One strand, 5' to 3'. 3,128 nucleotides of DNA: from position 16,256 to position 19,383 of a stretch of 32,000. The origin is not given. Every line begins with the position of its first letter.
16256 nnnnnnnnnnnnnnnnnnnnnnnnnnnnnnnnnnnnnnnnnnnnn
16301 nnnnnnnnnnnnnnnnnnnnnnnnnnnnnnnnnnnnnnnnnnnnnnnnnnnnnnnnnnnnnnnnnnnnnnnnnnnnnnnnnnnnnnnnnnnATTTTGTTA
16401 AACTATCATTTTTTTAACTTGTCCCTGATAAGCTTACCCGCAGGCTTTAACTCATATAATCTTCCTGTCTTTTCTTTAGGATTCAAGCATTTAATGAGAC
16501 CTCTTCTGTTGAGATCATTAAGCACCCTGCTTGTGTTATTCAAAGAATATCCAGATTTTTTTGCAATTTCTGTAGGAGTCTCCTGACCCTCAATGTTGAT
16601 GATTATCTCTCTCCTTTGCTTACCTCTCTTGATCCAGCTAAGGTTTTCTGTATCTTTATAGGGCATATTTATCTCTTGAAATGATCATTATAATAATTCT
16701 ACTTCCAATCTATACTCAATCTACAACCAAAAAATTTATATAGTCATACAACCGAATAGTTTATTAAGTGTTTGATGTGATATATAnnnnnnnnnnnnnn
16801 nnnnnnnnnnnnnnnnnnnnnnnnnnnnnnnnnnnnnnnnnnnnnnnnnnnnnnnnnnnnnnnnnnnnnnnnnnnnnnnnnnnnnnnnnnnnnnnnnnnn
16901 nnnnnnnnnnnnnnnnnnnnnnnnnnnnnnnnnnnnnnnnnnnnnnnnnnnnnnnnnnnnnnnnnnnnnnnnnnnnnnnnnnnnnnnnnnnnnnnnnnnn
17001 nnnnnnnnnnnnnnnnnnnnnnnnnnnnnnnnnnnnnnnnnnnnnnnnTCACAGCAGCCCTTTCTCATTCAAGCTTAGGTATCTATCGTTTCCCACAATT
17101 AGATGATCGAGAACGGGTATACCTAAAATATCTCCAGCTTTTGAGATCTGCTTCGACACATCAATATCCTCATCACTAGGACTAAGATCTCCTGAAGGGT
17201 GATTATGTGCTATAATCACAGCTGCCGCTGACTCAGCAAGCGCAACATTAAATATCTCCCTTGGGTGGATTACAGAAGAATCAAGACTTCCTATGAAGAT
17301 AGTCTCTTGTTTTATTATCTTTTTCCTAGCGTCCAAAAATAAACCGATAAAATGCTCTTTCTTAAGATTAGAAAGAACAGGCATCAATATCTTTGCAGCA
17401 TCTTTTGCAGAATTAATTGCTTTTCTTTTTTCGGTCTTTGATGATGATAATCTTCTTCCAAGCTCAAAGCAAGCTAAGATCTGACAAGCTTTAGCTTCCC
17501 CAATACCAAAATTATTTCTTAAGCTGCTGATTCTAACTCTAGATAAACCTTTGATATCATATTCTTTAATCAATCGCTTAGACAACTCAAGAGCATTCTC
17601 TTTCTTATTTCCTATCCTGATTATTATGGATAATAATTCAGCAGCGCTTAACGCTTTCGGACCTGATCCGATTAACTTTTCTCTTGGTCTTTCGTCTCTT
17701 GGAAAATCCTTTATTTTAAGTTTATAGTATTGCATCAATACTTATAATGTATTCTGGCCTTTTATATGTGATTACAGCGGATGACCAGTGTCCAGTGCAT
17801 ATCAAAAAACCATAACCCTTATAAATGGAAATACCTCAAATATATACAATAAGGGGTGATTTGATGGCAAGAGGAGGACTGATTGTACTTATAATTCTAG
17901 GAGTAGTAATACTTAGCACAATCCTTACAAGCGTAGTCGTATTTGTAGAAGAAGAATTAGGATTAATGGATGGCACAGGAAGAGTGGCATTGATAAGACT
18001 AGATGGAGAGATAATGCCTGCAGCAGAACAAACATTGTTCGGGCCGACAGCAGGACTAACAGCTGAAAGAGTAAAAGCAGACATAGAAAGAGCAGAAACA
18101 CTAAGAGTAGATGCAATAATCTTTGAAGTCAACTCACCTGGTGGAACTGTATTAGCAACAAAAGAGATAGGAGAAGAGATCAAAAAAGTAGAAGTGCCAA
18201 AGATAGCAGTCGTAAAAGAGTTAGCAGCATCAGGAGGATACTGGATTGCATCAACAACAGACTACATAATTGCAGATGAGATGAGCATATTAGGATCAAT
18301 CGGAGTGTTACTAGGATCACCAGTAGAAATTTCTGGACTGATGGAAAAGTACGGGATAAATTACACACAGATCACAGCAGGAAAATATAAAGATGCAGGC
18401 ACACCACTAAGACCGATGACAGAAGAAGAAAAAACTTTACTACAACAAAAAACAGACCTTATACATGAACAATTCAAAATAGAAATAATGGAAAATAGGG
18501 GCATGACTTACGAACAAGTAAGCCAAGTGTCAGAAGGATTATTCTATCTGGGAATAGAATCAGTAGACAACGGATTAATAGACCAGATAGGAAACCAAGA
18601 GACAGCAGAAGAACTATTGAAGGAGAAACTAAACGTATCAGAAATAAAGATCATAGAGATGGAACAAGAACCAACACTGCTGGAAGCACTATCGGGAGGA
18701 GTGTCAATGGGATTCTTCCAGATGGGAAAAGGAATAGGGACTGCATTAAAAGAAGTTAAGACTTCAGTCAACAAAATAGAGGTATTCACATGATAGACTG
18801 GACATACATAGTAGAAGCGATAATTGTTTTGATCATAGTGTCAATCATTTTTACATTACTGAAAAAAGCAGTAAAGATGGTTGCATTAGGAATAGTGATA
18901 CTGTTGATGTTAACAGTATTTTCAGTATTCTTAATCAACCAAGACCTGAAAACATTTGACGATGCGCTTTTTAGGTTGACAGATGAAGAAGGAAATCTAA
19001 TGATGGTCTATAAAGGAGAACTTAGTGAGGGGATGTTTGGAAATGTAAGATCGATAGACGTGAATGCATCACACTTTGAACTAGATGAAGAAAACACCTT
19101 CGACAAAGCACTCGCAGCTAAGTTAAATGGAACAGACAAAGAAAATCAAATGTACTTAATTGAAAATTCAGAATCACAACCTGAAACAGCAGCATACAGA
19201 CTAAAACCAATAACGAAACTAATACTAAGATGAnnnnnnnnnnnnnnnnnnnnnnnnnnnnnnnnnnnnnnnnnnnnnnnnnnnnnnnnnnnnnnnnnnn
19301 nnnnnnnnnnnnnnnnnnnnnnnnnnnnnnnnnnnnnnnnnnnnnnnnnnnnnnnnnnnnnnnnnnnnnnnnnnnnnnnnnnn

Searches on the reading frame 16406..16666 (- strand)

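Call 49: search_protein_families(library=pfam, proteins=[window:16406-16666:-], max_evalue=0.01)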
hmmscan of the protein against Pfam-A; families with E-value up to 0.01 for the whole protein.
window:16406-16666:- (86 aa): 11 families
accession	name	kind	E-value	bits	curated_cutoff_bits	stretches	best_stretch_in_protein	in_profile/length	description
PF14947.12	HTH_45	-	7.8e-05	23.1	25.5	1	20-86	10-71/77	Winged helix-turn-helix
PF09339.16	HTH_IclR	-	0.00028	21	22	1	28-58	17-48/52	IclR helix-turn-helix domain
PF24034.1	DUF7343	-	0.00035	20.8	27.6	1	21-60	11-50/62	Domain of unknown function (DUF7343)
PF12802.13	MarR_2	-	0.00042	20.9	27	1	29-58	21-50/61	MarR family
PF13412.12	HTH_24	-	0.00061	19.8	21.9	1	29-59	18-48/48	Winged helix-turn-helix DNA-binding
PF01978.25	TrmB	-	0.00077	19.7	25.6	1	26-61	20-55/68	Sugar-specific transcriptional regulator TrmB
PF13545.12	HTH_Crp_2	-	0.00078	19.8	27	1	28-59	22-53/70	Crp-like helix-turn-helix domain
PF25213.1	HVO_A0261_N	-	0.0044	17.3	35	1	26-84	22-74/86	HVO_A0261 N-terminal domain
PF01047.28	MarR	-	0.0057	17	24.6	1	26-59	15-48/59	MarR family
PF13551.12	HTH_29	-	0.0066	17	28.1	1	18-74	1-59/64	Winged helix-turn helix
PF08100.18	Dimerisation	-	0.0081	16.4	25.6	1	26-79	38-89/93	O-methyltransferase dimerisation domain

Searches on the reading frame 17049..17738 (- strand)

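Call 38: search_protein_families(library=pfam, proteins=[window:17049-17738:-])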
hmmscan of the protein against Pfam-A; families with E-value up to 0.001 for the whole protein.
window:17049-17738:- (229 aa): 2 families
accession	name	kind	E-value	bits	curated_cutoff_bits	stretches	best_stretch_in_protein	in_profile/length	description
PF04002.20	RadC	-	2.3e-44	150.7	22.1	1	108-228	1-121/121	RadC-like JAB domain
PF20582.4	UPF0758_N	-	2.6e-24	85.5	27.1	1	9-85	1-77/77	UPF0758 N-terminal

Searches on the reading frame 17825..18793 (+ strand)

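Call 38: search_protein_families(library=pfam, proteins=[window:17825-18793:+])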
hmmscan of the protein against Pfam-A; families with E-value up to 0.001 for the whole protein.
window:17825-18793:+ (322 aa): 5 families
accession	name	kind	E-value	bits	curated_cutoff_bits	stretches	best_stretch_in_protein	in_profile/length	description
PF01343.23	Peptidase_S49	-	1.9e-37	129.1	24.9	1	120-271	3-153/154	Peptidase family S49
PF25145.1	NfeD1b_N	-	2.2e-14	53.9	40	1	83-162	19-98/189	NfeD1b, N-terminal domain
PF01972.22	SDH_protease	-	6.2e-07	29.2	31.3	1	95-163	94-159/286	ClpP-like SDH-type serine proteinase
PF00574.28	CLP_protease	-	0.00032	21.1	20.2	0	97-144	48-95/182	Clp protease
PF00378.25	ECH_1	-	0.00043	20.1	27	1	117-165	82-130/251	Enoyl-CoA hydratase/isomerase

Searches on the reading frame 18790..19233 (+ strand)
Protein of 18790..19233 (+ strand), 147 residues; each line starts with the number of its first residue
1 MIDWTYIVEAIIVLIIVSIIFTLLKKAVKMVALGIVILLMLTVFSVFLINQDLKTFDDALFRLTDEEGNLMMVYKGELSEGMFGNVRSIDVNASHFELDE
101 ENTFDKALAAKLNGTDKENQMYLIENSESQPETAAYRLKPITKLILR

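Call 49: search_protein_families(library=pfam, proteins=[window:18790-19233:+], max_evalue=0.01)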
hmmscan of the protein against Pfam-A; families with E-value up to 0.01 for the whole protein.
window:18790-19233:+ (147 aa): 1 family
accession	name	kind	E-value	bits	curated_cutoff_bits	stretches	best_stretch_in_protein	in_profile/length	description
PF04932.20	Wzy_C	-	0.0052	17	31.7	1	10-61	21-71/149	O-Antigen ligase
